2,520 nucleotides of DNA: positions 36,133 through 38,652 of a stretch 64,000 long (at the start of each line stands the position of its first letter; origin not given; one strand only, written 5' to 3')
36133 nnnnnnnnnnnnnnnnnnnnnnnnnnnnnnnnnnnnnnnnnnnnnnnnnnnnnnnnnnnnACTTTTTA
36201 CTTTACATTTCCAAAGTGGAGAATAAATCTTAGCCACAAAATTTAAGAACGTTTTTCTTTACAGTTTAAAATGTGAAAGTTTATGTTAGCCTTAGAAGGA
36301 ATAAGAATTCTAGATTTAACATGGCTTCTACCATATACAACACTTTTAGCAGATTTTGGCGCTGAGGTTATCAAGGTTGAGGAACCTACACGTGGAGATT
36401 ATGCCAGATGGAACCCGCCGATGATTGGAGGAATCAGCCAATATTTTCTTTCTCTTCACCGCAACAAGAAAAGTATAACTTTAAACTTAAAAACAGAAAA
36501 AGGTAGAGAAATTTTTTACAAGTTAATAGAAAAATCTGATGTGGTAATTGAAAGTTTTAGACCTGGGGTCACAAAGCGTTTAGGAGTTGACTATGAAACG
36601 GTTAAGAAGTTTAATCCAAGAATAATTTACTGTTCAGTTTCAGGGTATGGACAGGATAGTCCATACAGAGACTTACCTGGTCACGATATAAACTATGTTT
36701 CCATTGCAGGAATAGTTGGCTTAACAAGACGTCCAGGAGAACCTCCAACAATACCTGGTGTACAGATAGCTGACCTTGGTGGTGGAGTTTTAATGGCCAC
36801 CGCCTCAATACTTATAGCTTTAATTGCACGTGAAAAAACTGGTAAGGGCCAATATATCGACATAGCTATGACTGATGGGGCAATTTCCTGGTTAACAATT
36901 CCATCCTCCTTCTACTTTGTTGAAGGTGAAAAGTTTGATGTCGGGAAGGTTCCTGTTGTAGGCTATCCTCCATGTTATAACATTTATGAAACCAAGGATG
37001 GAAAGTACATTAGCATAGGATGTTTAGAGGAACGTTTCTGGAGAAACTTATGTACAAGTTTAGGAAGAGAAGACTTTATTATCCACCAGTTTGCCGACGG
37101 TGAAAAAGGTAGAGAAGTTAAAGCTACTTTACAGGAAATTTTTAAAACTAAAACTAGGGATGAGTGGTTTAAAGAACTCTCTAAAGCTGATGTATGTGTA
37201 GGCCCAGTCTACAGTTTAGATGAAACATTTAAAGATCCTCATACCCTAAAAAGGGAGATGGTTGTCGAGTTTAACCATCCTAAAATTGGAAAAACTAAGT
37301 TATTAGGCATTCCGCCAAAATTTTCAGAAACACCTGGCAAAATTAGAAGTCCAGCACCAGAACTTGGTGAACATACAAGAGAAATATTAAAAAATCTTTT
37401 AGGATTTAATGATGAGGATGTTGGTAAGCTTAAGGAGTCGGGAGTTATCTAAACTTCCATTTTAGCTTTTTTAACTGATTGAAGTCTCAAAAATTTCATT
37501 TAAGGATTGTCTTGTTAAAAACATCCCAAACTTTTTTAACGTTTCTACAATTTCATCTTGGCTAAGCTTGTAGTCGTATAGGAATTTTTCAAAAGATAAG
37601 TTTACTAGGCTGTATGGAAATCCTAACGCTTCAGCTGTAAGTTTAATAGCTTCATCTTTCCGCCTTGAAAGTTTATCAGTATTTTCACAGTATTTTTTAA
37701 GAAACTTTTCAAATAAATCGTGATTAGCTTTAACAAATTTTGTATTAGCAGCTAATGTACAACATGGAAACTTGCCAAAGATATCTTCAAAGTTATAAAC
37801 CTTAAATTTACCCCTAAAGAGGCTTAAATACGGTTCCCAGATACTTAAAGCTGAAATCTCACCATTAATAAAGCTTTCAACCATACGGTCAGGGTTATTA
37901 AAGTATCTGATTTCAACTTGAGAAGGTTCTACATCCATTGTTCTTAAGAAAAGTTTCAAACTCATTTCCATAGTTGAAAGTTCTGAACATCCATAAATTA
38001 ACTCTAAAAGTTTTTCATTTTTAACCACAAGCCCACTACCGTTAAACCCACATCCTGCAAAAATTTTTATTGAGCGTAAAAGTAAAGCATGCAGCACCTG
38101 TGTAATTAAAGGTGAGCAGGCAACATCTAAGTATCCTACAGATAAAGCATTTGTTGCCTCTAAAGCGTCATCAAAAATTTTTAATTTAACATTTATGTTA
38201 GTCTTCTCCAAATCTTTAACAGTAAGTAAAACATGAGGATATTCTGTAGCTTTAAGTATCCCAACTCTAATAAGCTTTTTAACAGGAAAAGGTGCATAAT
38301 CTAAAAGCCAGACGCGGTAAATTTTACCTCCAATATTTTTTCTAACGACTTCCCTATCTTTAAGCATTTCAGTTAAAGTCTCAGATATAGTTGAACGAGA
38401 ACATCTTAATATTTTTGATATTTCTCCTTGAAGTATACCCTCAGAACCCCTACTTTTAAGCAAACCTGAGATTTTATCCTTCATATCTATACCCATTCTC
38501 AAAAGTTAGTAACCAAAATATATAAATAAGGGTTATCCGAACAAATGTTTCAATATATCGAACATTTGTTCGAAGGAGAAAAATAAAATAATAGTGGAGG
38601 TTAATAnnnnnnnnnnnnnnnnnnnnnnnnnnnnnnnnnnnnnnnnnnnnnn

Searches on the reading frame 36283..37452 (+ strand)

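Call 16: search_protein_families(library=pfam, proteins=[window:36283-37452:+], max_evalue=0.0001)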
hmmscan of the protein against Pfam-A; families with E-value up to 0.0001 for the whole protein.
window:36283-37452:+ (389 aa): 1 family
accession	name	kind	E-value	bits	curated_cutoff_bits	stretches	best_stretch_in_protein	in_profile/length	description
PF02515.22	CoA_transf_3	-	5.9e-118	394.6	23.3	1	4-365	1-366/366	CoA-transferase family III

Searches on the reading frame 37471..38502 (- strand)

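Call 5: search_protein_families(library=pfam, proteins=[window:37471-38502:-], max_evalue=0.01)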
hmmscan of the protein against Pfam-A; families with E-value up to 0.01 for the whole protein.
window:37471-38502:- (343 aa): 2 families
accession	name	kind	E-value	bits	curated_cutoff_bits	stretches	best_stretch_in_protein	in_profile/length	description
PF13379.11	NMT1_2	-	8.8e-07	29.4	24.7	1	173-293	130-251/252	NMT1-like family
PF01325.25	Fe_dep_repress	-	0.0093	16.6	26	0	23-49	23-49/60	Iron dependent repressor, N-terminal DNA binding domain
